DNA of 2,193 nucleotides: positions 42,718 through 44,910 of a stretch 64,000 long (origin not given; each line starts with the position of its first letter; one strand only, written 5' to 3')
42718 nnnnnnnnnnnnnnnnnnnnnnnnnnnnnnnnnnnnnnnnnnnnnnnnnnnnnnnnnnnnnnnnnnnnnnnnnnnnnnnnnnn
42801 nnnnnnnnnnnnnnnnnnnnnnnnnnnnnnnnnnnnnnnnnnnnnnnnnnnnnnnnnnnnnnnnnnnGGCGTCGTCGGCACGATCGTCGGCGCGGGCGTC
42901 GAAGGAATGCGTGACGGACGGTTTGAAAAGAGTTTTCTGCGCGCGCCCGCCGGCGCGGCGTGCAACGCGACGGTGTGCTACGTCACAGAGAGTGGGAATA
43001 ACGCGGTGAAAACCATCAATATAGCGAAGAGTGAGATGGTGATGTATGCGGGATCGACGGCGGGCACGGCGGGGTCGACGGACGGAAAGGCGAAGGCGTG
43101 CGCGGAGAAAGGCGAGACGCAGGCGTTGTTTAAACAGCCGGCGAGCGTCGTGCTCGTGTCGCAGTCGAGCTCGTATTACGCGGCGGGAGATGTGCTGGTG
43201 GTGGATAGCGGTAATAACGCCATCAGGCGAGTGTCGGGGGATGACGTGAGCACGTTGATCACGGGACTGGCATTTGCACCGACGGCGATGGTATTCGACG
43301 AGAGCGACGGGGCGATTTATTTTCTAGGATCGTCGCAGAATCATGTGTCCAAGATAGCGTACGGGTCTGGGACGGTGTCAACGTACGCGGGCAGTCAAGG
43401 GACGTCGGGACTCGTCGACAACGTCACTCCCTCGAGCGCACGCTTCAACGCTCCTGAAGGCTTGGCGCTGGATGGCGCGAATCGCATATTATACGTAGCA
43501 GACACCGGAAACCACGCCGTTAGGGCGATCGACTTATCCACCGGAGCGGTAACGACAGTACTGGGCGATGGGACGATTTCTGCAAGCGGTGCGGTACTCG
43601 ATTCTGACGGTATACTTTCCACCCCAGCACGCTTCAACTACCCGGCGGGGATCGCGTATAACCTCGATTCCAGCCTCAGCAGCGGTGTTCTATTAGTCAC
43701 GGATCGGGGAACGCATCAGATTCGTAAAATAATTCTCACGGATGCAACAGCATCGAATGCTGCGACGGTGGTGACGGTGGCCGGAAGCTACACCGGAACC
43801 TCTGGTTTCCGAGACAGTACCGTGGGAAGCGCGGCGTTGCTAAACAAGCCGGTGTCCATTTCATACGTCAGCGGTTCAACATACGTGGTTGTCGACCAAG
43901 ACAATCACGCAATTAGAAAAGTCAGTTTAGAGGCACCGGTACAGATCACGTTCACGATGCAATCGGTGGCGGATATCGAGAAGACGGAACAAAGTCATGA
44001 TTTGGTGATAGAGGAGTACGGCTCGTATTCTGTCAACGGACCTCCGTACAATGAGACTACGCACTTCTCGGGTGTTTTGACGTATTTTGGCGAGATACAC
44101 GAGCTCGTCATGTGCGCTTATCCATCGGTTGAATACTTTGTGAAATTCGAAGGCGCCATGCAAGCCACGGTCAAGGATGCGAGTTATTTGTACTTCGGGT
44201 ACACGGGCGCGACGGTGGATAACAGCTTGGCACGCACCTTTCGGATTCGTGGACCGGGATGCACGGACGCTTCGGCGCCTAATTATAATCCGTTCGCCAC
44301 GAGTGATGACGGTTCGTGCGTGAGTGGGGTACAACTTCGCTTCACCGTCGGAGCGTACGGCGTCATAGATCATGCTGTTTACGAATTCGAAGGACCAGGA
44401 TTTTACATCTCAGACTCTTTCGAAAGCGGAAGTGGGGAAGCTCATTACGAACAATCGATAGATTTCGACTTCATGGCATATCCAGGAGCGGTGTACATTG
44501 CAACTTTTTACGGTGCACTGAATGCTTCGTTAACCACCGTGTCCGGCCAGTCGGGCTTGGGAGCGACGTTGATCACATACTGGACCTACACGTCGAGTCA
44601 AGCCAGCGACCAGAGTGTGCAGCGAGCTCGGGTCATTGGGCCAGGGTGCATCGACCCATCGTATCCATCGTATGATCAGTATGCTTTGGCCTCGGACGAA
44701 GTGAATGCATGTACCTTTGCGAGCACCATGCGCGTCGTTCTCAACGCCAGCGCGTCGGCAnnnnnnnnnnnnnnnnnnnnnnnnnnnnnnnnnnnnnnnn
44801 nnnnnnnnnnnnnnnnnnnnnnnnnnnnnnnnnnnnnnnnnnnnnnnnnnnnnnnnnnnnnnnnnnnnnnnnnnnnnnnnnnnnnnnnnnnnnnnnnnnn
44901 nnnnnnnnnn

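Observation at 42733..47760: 5-kb single-exon gene for a secreted or surface NHL-repeat beta-propeller plus IPT/TIG-like tandem-domain protein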

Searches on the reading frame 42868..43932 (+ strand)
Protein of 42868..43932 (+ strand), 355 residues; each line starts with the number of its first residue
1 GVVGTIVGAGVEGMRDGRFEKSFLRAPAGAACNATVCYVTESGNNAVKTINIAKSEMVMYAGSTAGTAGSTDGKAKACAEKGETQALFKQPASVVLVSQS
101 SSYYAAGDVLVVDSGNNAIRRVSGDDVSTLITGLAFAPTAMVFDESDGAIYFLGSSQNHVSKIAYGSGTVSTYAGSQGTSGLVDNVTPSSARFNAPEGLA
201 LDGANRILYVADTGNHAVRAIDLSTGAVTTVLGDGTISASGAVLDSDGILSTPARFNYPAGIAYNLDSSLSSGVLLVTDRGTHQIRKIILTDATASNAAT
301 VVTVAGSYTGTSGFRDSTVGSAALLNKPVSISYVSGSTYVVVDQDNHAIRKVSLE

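Call 53: search_protein_families(library=pfam, proteins=[window:42868-43932:+], max_evalue=1)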
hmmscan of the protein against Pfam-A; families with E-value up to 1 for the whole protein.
window:42868-43932:+ (355 aa): 5 families
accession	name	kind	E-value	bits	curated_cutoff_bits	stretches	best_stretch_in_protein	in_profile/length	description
PF01436.27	NHL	-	2.1e-16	59.4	20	2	193-219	1-26/28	NHL repeat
PF25021.1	TEN_NHL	-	3e-05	23.6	27.1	1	187-265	135-209/357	Teneurin NHL domain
PF08450.18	SGL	-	0.003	17.6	26.3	1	192-227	132-167/246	SMP-30/Gluconolactonase/LRE-like region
PF01731.26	Arylesterase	-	0.0056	17.3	21.3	1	185-218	45-78/86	Arylesterase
PF16242.11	Pyrid_ox_like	-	0.13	12.2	28.8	0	33-88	40-95/149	Pyridoxamine 5'-phosphate oxidase like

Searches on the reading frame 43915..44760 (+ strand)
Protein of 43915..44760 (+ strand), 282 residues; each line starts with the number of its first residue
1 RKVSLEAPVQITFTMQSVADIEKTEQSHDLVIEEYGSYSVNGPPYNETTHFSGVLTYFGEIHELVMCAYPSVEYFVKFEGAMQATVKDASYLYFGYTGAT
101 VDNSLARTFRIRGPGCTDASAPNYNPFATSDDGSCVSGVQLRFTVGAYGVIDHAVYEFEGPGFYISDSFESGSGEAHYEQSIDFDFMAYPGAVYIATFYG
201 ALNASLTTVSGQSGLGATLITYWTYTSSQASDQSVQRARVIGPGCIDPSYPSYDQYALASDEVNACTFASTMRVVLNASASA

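Call 31: search_protein_families(library=pfam, proteins=[window:43915-44760:+], max_evalue=1)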
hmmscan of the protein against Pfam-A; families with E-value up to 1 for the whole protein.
window:43915-44760:+ (282 aa): 0 families
